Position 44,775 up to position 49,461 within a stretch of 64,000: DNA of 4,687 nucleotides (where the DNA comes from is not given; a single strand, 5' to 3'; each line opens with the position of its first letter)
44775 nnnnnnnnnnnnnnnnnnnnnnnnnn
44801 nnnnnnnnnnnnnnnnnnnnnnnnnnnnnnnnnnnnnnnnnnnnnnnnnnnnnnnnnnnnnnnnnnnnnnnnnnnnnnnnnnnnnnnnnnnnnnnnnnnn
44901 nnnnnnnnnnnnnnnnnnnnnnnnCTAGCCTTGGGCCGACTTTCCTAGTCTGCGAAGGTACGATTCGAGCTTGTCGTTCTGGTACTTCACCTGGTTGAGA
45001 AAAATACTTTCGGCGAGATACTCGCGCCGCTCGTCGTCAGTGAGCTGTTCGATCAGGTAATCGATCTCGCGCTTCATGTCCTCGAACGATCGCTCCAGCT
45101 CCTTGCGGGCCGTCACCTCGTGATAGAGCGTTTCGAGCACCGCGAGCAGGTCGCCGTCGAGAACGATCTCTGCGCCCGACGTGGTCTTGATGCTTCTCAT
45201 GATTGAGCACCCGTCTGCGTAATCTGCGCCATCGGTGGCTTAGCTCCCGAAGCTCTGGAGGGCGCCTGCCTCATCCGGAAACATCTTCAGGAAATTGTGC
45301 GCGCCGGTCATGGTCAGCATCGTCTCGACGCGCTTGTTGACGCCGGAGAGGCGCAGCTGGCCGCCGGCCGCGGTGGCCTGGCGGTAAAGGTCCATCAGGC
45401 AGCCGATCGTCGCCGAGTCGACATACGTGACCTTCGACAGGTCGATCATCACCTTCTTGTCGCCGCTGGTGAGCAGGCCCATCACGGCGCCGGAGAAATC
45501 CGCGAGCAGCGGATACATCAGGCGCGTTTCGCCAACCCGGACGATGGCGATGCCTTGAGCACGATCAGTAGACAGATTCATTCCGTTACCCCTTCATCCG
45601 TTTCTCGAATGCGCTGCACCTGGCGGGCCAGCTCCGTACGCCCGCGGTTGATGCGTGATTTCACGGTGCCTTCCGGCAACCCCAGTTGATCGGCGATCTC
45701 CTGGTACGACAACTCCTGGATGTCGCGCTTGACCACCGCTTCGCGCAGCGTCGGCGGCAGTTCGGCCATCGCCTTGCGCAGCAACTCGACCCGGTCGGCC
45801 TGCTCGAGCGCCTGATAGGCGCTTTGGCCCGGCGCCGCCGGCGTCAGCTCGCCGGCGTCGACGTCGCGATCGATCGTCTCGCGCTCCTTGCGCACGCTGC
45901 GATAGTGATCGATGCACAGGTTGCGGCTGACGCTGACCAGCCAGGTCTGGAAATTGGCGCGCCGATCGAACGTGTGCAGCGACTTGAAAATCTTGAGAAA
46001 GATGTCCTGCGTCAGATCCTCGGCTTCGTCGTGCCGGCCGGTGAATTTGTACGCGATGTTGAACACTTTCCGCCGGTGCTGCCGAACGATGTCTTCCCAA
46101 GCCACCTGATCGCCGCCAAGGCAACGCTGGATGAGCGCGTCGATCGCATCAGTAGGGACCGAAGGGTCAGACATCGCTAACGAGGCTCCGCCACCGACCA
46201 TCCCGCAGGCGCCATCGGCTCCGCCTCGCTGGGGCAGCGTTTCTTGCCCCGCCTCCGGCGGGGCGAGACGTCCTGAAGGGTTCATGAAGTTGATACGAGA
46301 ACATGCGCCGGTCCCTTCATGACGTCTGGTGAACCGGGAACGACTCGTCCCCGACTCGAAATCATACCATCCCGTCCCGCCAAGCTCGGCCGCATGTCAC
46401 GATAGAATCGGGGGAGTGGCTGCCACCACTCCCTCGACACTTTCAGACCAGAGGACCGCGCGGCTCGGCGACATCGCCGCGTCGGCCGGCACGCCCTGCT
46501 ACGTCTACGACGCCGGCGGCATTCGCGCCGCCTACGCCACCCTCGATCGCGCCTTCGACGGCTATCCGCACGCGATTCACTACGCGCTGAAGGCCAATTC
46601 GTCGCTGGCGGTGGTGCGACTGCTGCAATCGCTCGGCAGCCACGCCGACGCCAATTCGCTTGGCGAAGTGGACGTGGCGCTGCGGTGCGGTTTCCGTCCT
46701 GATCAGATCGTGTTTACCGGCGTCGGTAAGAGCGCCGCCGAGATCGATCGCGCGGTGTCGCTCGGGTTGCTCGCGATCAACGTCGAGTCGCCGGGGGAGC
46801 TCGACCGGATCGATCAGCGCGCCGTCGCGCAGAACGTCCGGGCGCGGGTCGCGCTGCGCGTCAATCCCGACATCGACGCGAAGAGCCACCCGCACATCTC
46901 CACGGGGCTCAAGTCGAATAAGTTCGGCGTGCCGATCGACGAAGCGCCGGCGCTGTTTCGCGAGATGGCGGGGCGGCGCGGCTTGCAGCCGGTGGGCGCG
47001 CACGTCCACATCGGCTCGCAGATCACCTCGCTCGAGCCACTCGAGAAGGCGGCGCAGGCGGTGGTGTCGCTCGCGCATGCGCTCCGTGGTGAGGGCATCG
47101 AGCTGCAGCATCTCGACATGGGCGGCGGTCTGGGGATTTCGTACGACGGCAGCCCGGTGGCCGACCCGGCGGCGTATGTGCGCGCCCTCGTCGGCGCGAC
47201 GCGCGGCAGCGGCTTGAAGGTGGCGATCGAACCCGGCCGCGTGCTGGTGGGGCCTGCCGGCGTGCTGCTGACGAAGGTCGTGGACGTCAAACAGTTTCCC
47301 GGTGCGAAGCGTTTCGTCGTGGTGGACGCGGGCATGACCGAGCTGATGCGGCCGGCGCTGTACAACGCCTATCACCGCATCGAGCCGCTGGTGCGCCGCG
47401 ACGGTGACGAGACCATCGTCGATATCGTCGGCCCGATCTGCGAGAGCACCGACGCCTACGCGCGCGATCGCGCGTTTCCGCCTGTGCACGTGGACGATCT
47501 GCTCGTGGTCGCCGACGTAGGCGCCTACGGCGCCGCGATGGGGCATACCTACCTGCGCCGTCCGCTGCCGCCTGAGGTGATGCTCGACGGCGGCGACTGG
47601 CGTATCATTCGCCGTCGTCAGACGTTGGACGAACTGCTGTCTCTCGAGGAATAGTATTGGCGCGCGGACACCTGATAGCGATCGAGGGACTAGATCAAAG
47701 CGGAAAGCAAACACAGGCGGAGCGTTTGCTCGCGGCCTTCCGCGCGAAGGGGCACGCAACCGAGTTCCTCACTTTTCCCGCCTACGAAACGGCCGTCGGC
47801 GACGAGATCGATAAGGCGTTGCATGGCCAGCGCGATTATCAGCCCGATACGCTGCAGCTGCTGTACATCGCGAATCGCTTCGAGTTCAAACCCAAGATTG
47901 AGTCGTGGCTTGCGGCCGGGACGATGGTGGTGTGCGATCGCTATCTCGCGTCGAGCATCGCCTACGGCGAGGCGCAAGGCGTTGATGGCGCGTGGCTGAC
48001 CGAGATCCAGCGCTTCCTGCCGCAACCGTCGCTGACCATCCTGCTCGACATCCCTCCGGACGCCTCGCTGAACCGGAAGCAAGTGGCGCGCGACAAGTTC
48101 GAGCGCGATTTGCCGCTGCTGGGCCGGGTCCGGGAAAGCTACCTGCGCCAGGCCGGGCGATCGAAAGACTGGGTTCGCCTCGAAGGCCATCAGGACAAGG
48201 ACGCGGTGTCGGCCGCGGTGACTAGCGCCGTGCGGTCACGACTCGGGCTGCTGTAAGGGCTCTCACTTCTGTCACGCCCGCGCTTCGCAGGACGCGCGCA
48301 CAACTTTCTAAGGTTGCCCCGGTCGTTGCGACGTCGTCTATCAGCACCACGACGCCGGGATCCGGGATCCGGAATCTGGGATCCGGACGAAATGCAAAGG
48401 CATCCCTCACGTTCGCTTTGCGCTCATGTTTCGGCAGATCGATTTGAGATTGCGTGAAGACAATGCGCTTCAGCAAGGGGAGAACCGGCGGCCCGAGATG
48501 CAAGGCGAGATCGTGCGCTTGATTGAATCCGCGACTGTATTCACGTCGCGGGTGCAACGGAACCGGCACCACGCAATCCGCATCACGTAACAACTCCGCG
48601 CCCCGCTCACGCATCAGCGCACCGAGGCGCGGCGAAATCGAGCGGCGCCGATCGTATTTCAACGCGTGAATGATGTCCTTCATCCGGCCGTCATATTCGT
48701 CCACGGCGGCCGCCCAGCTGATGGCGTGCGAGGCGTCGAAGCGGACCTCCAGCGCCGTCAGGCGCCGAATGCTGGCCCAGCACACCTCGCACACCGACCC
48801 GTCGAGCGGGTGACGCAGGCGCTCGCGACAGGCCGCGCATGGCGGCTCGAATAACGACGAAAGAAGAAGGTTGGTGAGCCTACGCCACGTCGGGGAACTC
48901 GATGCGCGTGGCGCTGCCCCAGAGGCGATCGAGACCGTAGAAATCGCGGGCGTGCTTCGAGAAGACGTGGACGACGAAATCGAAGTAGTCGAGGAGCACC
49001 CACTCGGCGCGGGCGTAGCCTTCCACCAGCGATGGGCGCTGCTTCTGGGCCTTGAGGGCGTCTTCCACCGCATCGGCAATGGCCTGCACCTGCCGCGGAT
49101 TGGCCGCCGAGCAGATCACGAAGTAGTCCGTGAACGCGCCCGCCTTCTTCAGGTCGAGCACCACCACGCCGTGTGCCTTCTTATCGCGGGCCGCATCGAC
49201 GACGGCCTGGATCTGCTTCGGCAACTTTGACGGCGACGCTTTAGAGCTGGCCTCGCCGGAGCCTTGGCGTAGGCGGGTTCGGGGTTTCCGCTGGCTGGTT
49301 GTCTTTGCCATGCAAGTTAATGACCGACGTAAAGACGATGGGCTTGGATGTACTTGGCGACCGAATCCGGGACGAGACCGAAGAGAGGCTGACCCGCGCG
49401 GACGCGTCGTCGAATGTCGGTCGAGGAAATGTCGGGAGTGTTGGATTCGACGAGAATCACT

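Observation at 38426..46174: Seven-gene cluster: ECF sigma, STAS, 91-aa ORF, permuted radical-SAM, DUF1028, DUF2723, sulfatase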

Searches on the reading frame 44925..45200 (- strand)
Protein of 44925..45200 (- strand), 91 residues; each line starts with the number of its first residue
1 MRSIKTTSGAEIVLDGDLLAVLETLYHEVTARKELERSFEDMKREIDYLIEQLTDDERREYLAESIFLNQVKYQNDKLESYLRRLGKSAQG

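Call 3: search_protein_families(library=pfam, proteins=[window:44925-45200:-], max_evalue=0.01)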
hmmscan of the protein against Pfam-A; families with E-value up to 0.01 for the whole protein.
window:44925-45200:- (91 aa): 1 family
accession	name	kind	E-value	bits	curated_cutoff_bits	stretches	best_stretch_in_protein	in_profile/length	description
PF24627.1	PUMA_CC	-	0.0028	18.1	30.1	1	29-59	28-58/74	PUMA coiled-coil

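Call 5: search_protein_families(library=ncbifam, proteins=[window:44925-45200:-], max_evalue=0.01)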
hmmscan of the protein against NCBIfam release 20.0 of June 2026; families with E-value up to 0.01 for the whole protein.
window:44925-45200:- (91 aa): 0 families

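Call 15: find_homologous_proteins(query=window:44925-45200:-, max_evalue=0.001)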
Query window:44925-45200:- (91 aa): 4675 proteins with E <= 0.001 among 4676 candidates; the best 120 are listed.
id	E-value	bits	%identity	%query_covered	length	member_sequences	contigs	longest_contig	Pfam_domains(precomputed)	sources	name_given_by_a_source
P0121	9.3e-50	183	100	100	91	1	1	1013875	-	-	-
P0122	2.5e-47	176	96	99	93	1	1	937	-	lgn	-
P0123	6.5e-47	174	95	100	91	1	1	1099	-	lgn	-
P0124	9.0e-47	174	96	99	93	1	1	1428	-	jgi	jgi:Zn-dependent M32 family carboxypeptidase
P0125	2.1e-46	173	93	100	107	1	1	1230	-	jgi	jgi:Zn-dependent M32 family carboxypeptidase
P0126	2.7e-46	172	91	100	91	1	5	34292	-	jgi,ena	jgi:Zn-dependent M32 family carboxypeptidase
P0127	4.1e-46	172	91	100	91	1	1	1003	-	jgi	jgi:Zn-dependent M32 family carboxypeptidase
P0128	5.9e-46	171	92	99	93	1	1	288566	-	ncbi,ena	-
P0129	7.8e-46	171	91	99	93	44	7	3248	-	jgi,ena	jgi:Zn-dependent M32 family carboxypeptidase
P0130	9.1e-46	171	90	100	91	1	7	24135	-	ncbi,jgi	jgi:Zn-dependent M32 family carboxypeptidase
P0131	1.2e-45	170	93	99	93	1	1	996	-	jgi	jgi:Zn-dependent M32 family carboxypeptidase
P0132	1.3e-45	170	91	99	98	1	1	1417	-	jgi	jgi:Zn-dependent M32 family carboxypeptidase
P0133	1.8e-45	170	95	97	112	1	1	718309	-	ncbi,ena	-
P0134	2.8e-45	169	91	99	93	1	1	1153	-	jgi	jgi:Zn-dependent M32 family carboxypeptidase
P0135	3.5e-45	169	92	99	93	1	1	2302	-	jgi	jgi:Zn-dependent M32 family carboxypeptidase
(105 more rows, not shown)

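Call 27: predict_structure(alignment_id=A1)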
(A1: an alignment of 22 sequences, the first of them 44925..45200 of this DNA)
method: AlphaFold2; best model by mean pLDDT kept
length: 91 residues; sequences in the alignment: 22
mean_pLDDT: 86.6   pTM: 0.45
mean pLDDT of the five models: 86.6, 84.0, 80.3, 76.5, 73.4
residues with pLDDT >= 90: 47; 70-90: 37; 50-70: 7; < 50: 0
segments of 3 or more residues with pLDDT < 50: none
pLDDT, mean of each block of 10 residues (from residue 1): 75 80 91 94 93 90 90 93 78 51
secondary structure, 60 per line:
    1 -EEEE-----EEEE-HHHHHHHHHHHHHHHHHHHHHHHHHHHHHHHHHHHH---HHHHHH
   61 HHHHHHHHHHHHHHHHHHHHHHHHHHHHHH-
elements in order: E2-5 E11-14 H16-51 H55-90

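Call 33: fold_search(model_id=the predicted structure, library=pdb)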
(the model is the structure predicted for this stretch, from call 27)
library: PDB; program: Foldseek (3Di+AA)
matches with E <= 10: 7; with E <= 0.001: 0
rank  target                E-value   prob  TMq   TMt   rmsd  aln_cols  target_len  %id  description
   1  7o4k_D                6.3e+00  0.06  0.22  0.14  16.1        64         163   28  Yeast TFIIH in the contracted state within the pre-initiation complex (released 2021-06-16)
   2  6ous_F                6.7e+00  0.06  0.20  0.05  12.7        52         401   17  Structure of fusion glycoprotein from human respiratory syncytial virus (released 2019-10-30)
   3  2ia9_A                8.3e+00  0.06  0.18  0.18   7.6        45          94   24  Structural Genomics, the crystal structure of SpoVG from Bacillus subtilis subsp. subtilis str. 168 (released 2006-10-17)
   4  3m0f_B                8.8e+00  0.10  0.18  0.09   3.0        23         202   22  Crystal structure of Glutathione S Transferase in complex with glutathione from Pseudomonas fluorescens (released 2010-03-16)
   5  7o4l_D                8.8e+00  0.05  0.22  0.15  16.0        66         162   27  Yeast TFIIH in the expanded state within the pre-initiation complex (released 2021-06-16)
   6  3zu0_A                8.8e+00  0.04  0.14  0.03   4.8        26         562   27  Structure of Haemophilus influenzae NAD nucleotidase (NadN) (released 2011-12-14)
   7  2yfv_C                9.5e+00  0.14  0.29  0.44   6.1        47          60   13  The heterotrimeric complex of Kluyveromyces lactis Scm3, Cse4 and H4 (released 2011-05-25)

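Call 61: search_solved_structures(query=A1, max_evalue=10)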
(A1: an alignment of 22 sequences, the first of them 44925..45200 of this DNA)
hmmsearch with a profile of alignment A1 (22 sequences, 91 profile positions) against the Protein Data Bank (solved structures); distinct sequences matched with E-value up to 10: 13.
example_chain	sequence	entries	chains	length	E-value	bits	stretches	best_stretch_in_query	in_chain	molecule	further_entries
3tj6_A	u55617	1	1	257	1.1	12.6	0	20-66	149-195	Vinculin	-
3tj5_A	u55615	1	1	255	1.1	12.6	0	20-66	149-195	Vinculin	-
3rf3_A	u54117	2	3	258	1.1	12.6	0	20-66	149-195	Vinculin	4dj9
9sr0_A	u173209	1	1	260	1.1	12.6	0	20-66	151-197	Vinculin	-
3s90_A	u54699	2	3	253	1.1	12.6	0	20-66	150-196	Vinculin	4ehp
5y04_A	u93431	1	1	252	1.2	12.5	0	20-66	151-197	Vinculin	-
1syq_A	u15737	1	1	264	1.2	12.4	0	20-66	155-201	vinculin isoform VCL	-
2gww_A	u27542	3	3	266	1.3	12.4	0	20-66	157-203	vinculin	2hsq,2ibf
1rkc_A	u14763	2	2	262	1.3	12.4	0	20-66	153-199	Vinculin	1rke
2gdc_A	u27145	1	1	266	1.3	12.3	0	20-66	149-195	Vinculin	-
4e17_A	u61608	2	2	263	1.3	12.3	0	20-66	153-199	Vinculin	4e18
2d4q_A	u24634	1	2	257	1.4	12.2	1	49-76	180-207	Neurofibromin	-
1ydi_A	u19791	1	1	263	1.4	12.2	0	20-66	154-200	vinculin isoform VCL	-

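Call 71: search_protein_families(library=padloc, proteins=[window:44925-45200:-], max_evalue=0.001)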
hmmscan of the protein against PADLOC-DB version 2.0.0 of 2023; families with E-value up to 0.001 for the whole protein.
window:44925-45200:- (91 aa): 0 families

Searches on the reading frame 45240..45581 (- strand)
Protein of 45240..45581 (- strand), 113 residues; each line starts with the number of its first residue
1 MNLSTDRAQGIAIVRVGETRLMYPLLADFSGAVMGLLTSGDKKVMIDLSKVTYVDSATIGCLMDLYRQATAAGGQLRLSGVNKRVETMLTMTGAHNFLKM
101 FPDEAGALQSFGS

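Call 3: search_protein_families(library=pfam, proteins=[window:45240-45581:-], max_evalue=0.01)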
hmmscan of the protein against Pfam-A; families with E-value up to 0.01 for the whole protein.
window:45240-45581:- (113 aa): 2 families
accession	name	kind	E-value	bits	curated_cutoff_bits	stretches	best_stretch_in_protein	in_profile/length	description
PF01740.26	STAS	-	4.8e-15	55.7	22.6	1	21-106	19-105/106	STAS domain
PF13466.11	STAS_2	-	9.3e-13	48.6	29.2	1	28-93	14-78/80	STAS domain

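Call 5: search_protein_families(library=ncbifam, proteins=[window:45240-45581:-], max_evalue=0.01)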
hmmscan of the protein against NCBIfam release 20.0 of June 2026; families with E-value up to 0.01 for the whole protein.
window:45240-45581:- (113 aa): 5 families
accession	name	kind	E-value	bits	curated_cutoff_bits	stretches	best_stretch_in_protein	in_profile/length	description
TIGR00377.1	ant_ant_sig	superfamily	1.7e-13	50.4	53.45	1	41-103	43-105/108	anti-sigma factor antagonist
TIGR02886.1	spore_II_AA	equivalog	8.3e-11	41.8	114.75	1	42-108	40-106/106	anti-sigma F factor antagonist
NF033618.0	mlaB_1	equivalog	4.7e-07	30.1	90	1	43-91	37-85/94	lipid asymmetry maintenance protein MlaB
TIGR00815.1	sulP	subfamily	0.00058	18.4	380.45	1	9-91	455-546/565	sulfate permease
NF045684.1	tet_MFS_65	exception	0.0017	17.6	800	1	10-101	258-349/383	tetracycline efflux MFS transporter Tet(65)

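Call 71: search_protein_families(library=padloc, proteins=[window:45240-45581:-], max_evalue=0.001)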
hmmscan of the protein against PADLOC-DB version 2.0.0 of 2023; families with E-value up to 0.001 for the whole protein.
window:45240-45581:- (113 aa): 0 families

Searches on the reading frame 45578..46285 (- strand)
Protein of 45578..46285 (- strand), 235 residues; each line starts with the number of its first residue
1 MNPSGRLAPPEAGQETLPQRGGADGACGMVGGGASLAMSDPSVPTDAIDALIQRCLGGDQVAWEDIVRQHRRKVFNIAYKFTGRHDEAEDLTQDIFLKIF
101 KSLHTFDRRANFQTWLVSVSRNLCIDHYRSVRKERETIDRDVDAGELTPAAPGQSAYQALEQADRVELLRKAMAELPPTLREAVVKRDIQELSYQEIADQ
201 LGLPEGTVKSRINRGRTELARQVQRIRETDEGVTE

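Call 3: search_protein_families(library=pfam, proteins=[window:45578-46285:-], max_evalue=0.01)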
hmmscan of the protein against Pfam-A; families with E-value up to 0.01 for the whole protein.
window:45578-46285:- (235 aa): 9 families
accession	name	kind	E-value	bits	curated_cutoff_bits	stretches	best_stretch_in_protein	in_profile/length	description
PF04542.20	Sigma70_r2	-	9e-22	77.1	24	1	66-132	1-69/71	Sigma-70 region 2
PF08281.18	Sigma70_r4_2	-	3.9e-18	65.3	25.7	1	168-219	3-54/54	Sigma-70, region 4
PF04545.22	Sigma70_r4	-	7e-12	45.1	24.1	1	172-219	1-48/50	Sigma-70, region 4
PF07638.17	Sigma70_ECF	-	1.4e-06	28.8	21.1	1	50-223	6-183/185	ECF sigma factor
PF13404.12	HTH_AsnC-type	-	0.00018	21.7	27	1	192-214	18-40/42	AsnC-type helix-turn-helix domain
PF13412.12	HTH_24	-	0.00024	21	21.9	1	192-214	18-40/48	Winged helix-turn-helix DNA-binding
PF22943.2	HTH_68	-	0.0025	17.9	27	1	179-209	6-35/45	Putative helix-turn-helix domain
PF13384.12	HTH_23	-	0.0082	16.4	24.6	0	190-214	16-40/50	Homeodomain-like domain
PF25787.1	HTH_SB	-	0.0083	16.3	43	0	175-213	6-44/53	Sleeping Beauty transposase HTH domain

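Call 5: search_protein_families(library=ncbifam, proteins=[window:45578-46285:-], max_evalue=0.01)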
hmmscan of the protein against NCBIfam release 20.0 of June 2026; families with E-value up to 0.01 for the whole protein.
window:45578-46285:- (235 aa): 103 families (the best 25 are shown)
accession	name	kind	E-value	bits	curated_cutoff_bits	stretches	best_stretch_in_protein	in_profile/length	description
NF007229.0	PRK09647.1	equivalog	3.4e-39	134.4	265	1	60-230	43-209/220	RNA polymerase sigma factor SigE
NF009166.1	PRK12513.1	equivalog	7.4e-38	130.2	206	1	48-221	9-184/193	RNA polymerase sigma factor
NF007223.0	PRK09641.1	equivalog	1.4e-35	122.9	209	1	50-224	7-185/187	RNA polymerase sigma factor SigW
TIGR02937.1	sigma70-ECF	superfamily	2.2e-35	121.7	42.9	1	62-222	2-164/165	sigma-70 family RNA polymerase sigma factor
NF058625.1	sigma_PG0214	equivalog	8.9e-33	113.4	130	1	62-228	5-166/170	GFO_1088 family ECF-type sigma factor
NF007225.0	PRK09643.1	equivalog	4.2e-32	111.5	190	1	50-231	16-190/204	RNA polymerase sigma factor SigM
NF009171.0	PRK12518.1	equivalog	1.1e-31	110.1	208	1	49-223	15-184/191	RNA polymerase sigma factor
TIGR02948.1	SigW_bacill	equivalog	2.1e-31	109.5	243.1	1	50-225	7-186/187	RNA polymerase sigma factor SigW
NF008888.0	PRK11922.1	equivalog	2.6e-31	109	204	1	45-225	14-198/231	RNA polymerase sigma factor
TIGR02950.1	SigM_subfam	subfamily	3.1e-30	105.1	147.95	1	64-222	3-157/159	RNA polymerase sigma factor, SigM family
NF004113.0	PRK05602.1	equivalog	3e-29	102.1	208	1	45-229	29-207/211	RNA polymerase sigma factor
TIGR02985.1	Sig70_bacteroi1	subfamily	1.5e-28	100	126.4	1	62-221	2-160/162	RNA polymerase sigma-70 factor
NF009172.0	PRK12519.1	subfamily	6.6e-28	97.6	222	1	53-224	21-190/194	RNA polymerase sigma factor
NF007216.0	PRK09638.1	equivalog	1e-27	97.1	194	1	50-224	7-175/180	RNA polymerase sigma factor SigY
NF009176.0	PRK12524.1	equivalog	2.8e-27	95.8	264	1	46-227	11-188/196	RNA polymerase sigma factor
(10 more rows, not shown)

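Call 71: search_protein_families(library=padloc, proteins=[window:45578-46174:-], max_evalue=0.001)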
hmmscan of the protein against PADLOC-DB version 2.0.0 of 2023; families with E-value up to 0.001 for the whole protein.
window:45578-46174:- (198 aa): 2 families
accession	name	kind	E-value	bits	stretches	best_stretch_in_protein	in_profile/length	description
PDLC02203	MzaA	-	4.2e-05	20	1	24-76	429-481/683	-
PDLC04133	mad1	-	0.00084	17.6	0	155-179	6-30/60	mads_1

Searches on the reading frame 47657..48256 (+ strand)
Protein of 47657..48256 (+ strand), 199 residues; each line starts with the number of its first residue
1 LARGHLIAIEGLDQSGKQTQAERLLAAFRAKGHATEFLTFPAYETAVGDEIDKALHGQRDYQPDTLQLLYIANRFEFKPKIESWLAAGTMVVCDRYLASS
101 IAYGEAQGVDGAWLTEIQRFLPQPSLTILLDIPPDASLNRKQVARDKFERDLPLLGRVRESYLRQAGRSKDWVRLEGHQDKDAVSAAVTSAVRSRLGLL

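Call 60: search_protein_families(library=pfam, proteins=[window:47657-48256:+], max_evalue=0.0001)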
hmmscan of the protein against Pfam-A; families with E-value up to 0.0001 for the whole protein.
window:47657-48256:+ (199 aa): 1 family
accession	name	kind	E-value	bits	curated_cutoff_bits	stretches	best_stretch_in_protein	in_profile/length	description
PF02223.23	Thymidylate_kin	-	6.3e-36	124.2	27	1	9-186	1-183/185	Thymidylate kinase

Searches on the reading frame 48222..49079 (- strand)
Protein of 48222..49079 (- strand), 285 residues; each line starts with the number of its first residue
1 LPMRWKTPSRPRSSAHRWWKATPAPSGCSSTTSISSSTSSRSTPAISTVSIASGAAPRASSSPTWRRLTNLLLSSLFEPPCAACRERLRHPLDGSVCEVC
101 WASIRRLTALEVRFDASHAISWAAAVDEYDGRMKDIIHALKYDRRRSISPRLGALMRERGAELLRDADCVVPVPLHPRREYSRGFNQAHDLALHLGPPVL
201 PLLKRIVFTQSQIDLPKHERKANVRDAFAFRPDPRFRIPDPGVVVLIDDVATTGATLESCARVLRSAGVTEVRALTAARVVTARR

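Call 60: search_protein_families(library=pfam, proteins=[window:48222-49079:-], max_evalue=0.0001)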
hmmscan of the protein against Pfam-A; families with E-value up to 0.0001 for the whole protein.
window:48222-49079:- (285 aa): 1 family
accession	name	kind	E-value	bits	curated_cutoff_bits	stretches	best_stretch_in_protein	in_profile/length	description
PF00156.33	Pribosyltran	-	3e-06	27.1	26.3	1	235-278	81-124/158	Phosphoribosyl transferase domain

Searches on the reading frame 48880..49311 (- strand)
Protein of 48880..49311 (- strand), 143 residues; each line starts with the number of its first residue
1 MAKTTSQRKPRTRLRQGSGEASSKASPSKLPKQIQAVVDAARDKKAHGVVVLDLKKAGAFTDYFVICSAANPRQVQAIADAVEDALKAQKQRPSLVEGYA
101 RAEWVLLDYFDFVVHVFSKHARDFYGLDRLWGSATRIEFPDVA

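Call 60: search_protein_families(library=pfam, proteins=[window:48880-49311:-], max_evalue=0.0001)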
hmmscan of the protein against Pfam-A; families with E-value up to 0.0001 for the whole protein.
window:48880-49311:- (143 aa): 1 family
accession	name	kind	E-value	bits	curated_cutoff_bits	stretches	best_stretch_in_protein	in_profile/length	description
PF02410.21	RsfS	-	1e-32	112.7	21.6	1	36-131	2-98/98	Ribosomal silencing factor during starvation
